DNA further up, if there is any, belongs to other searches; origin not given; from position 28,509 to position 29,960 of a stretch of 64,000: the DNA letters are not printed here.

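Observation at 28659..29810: Orphan 383-aa lipoprotein with no recognisable domain, at a tRNA-adjacent locus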

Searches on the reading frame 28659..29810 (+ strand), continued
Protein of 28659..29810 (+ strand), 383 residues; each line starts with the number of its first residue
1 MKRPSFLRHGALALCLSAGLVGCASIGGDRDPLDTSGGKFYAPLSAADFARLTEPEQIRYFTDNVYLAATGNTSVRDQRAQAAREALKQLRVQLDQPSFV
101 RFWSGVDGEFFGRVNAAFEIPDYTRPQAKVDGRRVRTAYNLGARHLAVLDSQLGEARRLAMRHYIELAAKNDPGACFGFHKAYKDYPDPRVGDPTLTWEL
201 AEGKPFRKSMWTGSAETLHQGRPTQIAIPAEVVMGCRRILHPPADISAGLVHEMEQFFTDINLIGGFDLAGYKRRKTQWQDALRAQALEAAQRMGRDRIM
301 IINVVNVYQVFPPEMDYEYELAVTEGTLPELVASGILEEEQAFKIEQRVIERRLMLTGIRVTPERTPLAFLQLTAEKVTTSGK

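Call 37: find_encoding_contigs(protein=P0050, flank=6000, max_places=3)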
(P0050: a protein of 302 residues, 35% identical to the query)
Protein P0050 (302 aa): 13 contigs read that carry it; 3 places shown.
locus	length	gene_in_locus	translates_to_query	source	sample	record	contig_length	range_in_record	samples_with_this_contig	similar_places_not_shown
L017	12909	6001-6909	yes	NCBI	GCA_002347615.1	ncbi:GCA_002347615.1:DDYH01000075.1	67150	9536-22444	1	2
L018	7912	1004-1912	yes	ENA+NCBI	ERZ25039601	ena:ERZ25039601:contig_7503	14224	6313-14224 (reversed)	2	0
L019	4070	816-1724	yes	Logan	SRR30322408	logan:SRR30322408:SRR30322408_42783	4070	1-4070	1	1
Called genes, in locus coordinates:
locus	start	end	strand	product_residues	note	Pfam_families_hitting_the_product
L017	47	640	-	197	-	PF03358:FMN_red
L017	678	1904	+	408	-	PF03631:Virul_fac_BrkB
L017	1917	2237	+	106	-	-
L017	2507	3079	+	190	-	PF03350:UPF0114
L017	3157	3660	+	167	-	PF13899:Thioredoxin_7, PF13098:Thioredoxin_2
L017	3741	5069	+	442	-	PF02321:OEP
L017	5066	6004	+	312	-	PF25917:BSH_RND, PF25973:BSH_CzcB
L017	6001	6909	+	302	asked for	-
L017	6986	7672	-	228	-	PF00072:Response_reg, PF00196:GerE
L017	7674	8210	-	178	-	-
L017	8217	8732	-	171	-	PF07963:N_methyl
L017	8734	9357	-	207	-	-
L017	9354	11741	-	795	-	PF07719:TPR_2 (faint), PF13428:TPR_14 (faint), PF13432:TPR_16 (faint), PF07660:STN (weak), PF03958:Secretin_N, PF00263:Secretin, PF00963:Cohesin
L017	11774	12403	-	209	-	-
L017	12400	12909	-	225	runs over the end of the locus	-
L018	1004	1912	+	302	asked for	-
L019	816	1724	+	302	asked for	-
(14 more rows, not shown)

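Call 38: find_encoding_contigs(protein=P0052, flank=6000, max_places=3)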
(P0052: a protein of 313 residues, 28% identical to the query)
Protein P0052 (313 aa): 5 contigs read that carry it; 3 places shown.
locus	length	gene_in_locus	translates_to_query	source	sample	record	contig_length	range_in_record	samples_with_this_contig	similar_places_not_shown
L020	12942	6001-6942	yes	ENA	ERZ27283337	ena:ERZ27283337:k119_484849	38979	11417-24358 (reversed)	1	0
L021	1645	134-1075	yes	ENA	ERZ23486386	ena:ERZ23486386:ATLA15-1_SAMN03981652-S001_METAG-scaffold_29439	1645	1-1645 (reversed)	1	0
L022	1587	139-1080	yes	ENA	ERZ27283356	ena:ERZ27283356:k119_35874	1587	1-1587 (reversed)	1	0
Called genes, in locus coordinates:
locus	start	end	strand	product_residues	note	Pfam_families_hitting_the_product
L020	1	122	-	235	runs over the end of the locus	PF01243:PNPOx_N, PF13883:CREG_beta-barrel, PF10615:DUF2470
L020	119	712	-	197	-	PF03358:FMN_red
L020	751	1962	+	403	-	PF03631:Virul_fac_BrkB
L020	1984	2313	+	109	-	-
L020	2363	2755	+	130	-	-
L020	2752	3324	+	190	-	PF03350:UPF0114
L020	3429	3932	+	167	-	PF13899:Thioredoxin_7, PF13098:Thioredoxin_2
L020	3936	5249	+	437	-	PF02321:OEP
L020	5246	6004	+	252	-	PF25917:BSH_RND, PF25973:BSH_CzcB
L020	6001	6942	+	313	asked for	-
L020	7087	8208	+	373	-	PF01740:STAS (weak), PF13466:STAS_2, PF02405:MlaE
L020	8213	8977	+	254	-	PF00005:ABC_tran, PF13304:AAA_21 (faint)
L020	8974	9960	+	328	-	PF02470:MlaD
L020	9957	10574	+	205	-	PF03886:ABC_trans_aux (weak)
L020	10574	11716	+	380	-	PF10093:EarP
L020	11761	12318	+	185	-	PF08207:EFP_N, PF01132:EFP, PF09285:Elong-fact-P_C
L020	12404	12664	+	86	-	PF01541:GIY-YIG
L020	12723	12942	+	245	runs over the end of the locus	-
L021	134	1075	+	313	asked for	-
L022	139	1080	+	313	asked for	-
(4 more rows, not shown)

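Call 39: find_encoding_contigs(protein=P0049, flank=6000, max_places=2)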
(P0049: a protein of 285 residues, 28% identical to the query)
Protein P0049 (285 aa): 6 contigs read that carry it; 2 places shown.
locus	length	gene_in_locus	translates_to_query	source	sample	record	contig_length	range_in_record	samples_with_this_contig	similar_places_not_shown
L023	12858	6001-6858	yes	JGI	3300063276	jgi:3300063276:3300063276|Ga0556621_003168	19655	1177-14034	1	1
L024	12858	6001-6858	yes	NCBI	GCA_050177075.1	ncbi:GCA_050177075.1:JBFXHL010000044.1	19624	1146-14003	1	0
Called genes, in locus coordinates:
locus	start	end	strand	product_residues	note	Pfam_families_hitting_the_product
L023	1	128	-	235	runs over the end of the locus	PF01243:PNPOx_N, PF13883:CREG_beta-barrel, PF10615:DUF2470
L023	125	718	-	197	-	PF03358:FMN_red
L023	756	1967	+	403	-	PF03631:Virul_fac_BrkB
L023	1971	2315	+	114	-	-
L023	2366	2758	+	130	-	-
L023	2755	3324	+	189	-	PF03350:UPF0114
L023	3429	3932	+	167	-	PF13899:Thioredoxin_7, PF13098:Thioredoxin_2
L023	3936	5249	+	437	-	PF02321:OEP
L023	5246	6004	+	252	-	PF25917:BSH_RND, PF25973:BSH_CzcB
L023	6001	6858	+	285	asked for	-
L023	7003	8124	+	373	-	PF01740:STAS (faint), PF13466:STAS_2, PF02405:MlaE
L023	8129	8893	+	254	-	PF00005:ABC_tran, PF13304:AAA_21 (faint)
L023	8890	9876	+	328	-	PF02470:MlaD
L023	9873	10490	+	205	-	PF03886:ABC_trans_aux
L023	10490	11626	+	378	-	PF10093:EarP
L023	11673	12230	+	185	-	PF08207:EFP_N, PF01132:EFP, PF09285:Elong-fact-P_C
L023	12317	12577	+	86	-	PF01541:GIY-YIG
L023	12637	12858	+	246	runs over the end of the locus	-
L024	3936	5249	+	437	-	PF02321:OEP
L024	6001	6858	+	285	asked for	-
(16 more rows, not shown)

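Call 45: fold_search(model_id=the predicted structure, library=pdb)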
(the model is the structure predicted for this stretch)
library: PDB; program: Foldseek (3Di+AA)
matches with E <= 10: 258; with E <= 0.001: 0
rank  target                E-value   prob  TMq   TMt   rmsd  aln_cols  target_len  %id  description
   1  6u1s_A                3.9e-01  0.14  0.15  0.17  28.1       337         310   11  Cryo-EM structure of a de novo designed 16-helix transmembrane nanopore, TMHC8_R. (released 2020-08-19)
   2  6bq1_E                5.3e-01  0.14  0.17  0.06  20.5       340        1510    9  Human PI4KIIIa lipid kinase complex (released 2017-12-13)
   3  3axj_B                5.9e-01  0.11  0.13  0.18  16.5       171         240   13  High resolution crystal structure of C3PO (released 2011-04-20)
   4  5jcz_B                7.6e-01  0.21  0.16  0.17   9.9       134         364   14  Rab11 bound to MyoVa-GTD (released 2016-09-28)
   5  7ezc_B                7.6e-01  0.11  0.12  0.12  21.6       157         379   13  Adenosine A2a receptor mutant-I92N (released 2022-04-13)
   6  8fav_A                8.8e-01  0.05  0.08  0.11  15.5       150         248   12  HUMAN RETENOID-RELATED ORPHAN RECEPTOR-GAMMA (RORC2) LIGAND-BINDING DOMAIN IN COMPLEX WITH COMPOUND 5 ANDINDAZOLE ACID (released 2023-03-01)
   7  4j5l_A                1.1e+00  0.20  0.16  0.16   9.9       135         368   13  Structure of the Cargo Binding Domain from Human Myosin Va (released 2013-10-09)
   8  3wb8_B                1.2e+00  0.21  0.16  0.18   9.8       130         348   11  Crystal Structure of MyoVa-GTD (released 2013-07-10)
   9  6b4h_A                1.2e+00  0.04  0.10  0.12  18.8       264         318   11  Crystal structure of Chaetomium thermophilum Gle1 CTD-Nup42 GBM-IP6 complex (released 2018-06-20)
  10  9iu2_A                1.2e+00  0.03  0.11  0.09  18.8       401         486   11  Cryo-EM structure of the large serine recombinase Bxb1 in complex with attP and attB (GT/TT CDN) in the pre-strand exc (released 2026-03-04)
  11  5jcz_C                1.3e+00  0.20  0.16  0.17   9.7       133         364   10  Rab11 bound to MyoVa-GTD (released 2016-09-28)
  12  3zhp_A                1.3e+00  0.06  0.15  0.17  22.1       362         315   11  Human MST3 (STK24) in complex with MO25beta (released 2013-01-16)
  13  4kp3_B                1.3e+00  0.15  0.15  0.16  10.0       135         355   13  Crystal Structure of MyoVa-GTD in Complex with Two Cargos (released 2013-07-10)
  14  4lx1_A                1.4e+00  0.15  0.17  0.18  10.9       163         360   12  Crystal structure of Myo5a globular tail domain (released 2013-11-20)
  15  8gym_B                1.5e+00  0.04  0.12  0.11  36.4       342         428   10  Cryo-EM structure of Tetrahymena thermophila respiratory mega-complex MC IV2+(I+III2+II)2 (released 2023-06-14)
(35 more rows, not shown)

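Call 66: search_protein_families(library=ncbifam, proteins=[L023:3429-3932:+, L023:3936-5249:+, L023:5246-6004:+, P0049, L023:7003-8124:+, L023:8890-9876:+, L023:9873-10490:+, L023:1971-2315:+, L002:6471-6953:-], max_evalue=0.01)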
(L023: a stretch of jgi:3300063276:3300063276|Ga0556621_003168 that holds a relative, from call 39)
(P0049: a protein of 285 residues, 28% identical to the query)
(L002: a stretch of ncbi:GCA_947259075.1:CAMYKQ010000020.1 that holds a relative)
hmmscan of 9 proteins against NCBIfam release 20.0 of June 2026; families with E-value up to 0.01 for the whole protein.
L023:3429-3932:+ (167 aa): 2 families
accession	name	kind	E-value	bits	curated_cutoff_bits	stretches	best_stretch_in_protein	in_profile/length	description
NF043050.1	DisulfRedDsbH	equivalog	3.5e-06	27.2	190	1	33-132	48-145/166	disulfide reductase DsbH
NF001419.0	PRK00293.1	subfamily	0.007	15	330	1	29-136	462-560/574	protein-disulfide reductase DsbD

L023:3936-5249:+ (437 aa): 3 families
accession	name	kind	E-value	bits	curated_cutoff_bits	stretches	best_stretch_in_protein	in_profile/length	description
TIGR01844.1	type_I_sec_TolC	subfamily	7.9e-31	107.5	225.15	1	28-388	3-363/414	TolC family outer membrane protein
TIGR01845.1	outer_NodT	subfamily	2.6e-09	36.4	210.05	1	33-364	62-397/460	efflux transporter outer membrane subunit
NF007002.0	PRK09465.1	equivalog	3.1e-09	35.9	495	2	285-386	287-387/460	outer membrane channel protein TolC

L023:5246-6004:+ (252 aa): 22 families
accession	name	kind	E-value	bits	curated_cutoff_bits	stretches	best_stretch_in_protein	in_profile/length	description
TIGR01730.1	RND_mfp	subfamily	9.4e-39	133.2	94.9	1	22-251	16-244/322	efflux RND transporter periplasmic adaptor subunit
NF000272.2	OqxA_adapt_sub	exception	2.8e-17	62.8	835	1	31-171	66-205/391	multidrug efflux RND transporter periplasmic adaptor subunit OqxA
TIGR00999.1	8a0102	subfamily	2.9e-16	59.4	319.3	1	51-247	1-197/271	CzcB/NccB family metal efflux transporter periplasmic adaptor subunit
TIGR00998.1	8a0101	subfamily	3.2e-16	59.2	390.8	2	121-217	185-282/334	EmrA/EmrK family multidrug efflux transporter periplasmic adaptor subunit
NF002939.0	PRK03598.1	equivalog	2.6e-15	56.4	393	2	118-213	182-277/332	secretion protein HlyD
NF008606.0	PRK11578.1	equivalog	5.6e-15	55.3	342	1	31-232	60-278/371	macrolide transporter subunit MacA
NF008589.1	PRK11556.1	equivalog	9e-14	51.2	391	1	28-194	80-245/392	MdtA/MuxA family multidrug efflux RND transporter periplasmic adaptor subunit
NF007850.1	PRK10559.1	equivalog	3e-13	49.6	400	1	33-163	41-170/303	p-hydroxybenzoic acid efflux pump subunit AaeA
NF007785.0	PRK10476.1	equivalog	5.3e-13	48.5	376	2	32-93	48-109/347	multidrug transporter subunit MdtN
NF045904.1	RND-peri-MexE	equivalog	7.8e-12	44.8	714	1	26-164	57-194/390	multidrug efflux RND transporter periplasmic adaptor subunit MexE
TIGR02971.1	heterocyst_DevB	subfamily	3e-08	33.4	129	2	114-217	178-279/327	ABC exporter membrane fusion protein, DevB family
TIGR01843.1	type_I_hlyD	subfamily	5.7e-08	32.1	208.65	1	71-202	203-331/422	HlyD family type I secretion periplasmic adaptor subunit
NF007132.1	PRK09578.1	equivalog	1.7e-07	30.3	512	1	20-171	53-203/396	MexX/AxyX family multidrug efflux RND transporter periplasmic adaptor subunit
NF011715.0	PRK15136.1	equivalog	2.6e-07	29.6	563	1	32-76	61-105/390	multidrug efflux MFS transporter periplasmic adaptor subunit EmrA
NF007362.0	PRK09859.1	equivalog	1.2e-06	27.9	738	1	33-170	62-198/385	multidrug transporter subunit MdtE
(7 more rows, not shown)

P0049 (285 aa): 0 families

L023:7003-8124:+ (373 aa): 4 families
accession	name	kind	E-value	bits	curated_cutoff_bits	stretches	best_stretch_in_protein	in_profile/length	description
TIGR00056.1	TIGR00056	subfamily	2.5e-68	230.6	212.2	1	158-369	45-257/260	MlaE family lipid ABC transporter permease subunit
NF033619.1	perm_MlaE_1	exception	1.9e-45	155.5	315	1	123-368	2-252/253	lipid asymmetry maintenance ABC transporter permease subunit MlaE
NF033618.0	mlaB_1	equivalog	2.9e-06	27.6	90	1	14-91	9-82/94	lipid asymmetry maintenance protein MlaB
TIGR00377.1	ant_ant_sig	superfamily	4.3e-06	26.6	53.45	1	8-87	7-86/108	anti-sigma factor antagonist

L023:8890-9876:+ (328 aa): 3 families
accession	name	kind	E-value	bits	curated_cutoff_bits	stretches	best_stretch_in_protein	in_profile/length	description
NF008070.2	PRK10807.1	equivalog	1.7e-21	76.5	525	1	35-301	277-526/542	intermembrane transport protein PqiB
TIGR04430.1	OM_asym_MlaD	equivalog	3.8e-09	36.5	135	1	8-79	7-79/146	outer membrane lipid asymmetry maintenance protein MlaD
TIGR00996.1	Mtu_fam_mce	paralog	1.3e-07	31.2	140.5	1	15-71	7-65/291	MCE family protein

L023:9873-10490:+ (205 aa): 1 family
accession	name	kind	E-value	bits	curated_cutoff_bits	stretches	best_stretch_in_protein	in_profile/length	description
NF047772.1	LBF0736_ABC_LP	equivalog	5.5e-24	84.8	250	1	3-195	5-198/203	ABC-type transport auxiliary lipoprotein, LBF_0736 family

L023:1971-2315:+ (114 aa): 1 family
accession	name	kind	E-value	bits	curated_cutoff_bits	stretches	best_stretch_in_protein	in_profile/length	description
NF038305.1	HpsJ_fam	subfamily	0.00066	19.7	60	1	13-107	78-168/234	HpsJ family protein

L002:6471-6953:- (160 aa): 0 families

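Call 67: search_dna_similar(query=window:28659-29807:+, collection=plasmids, mode=protein, max_evalue=0.001, max_rows=10)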
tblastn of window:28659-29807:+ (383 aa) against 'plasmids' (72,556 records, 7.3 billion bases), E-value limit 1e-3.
No match.
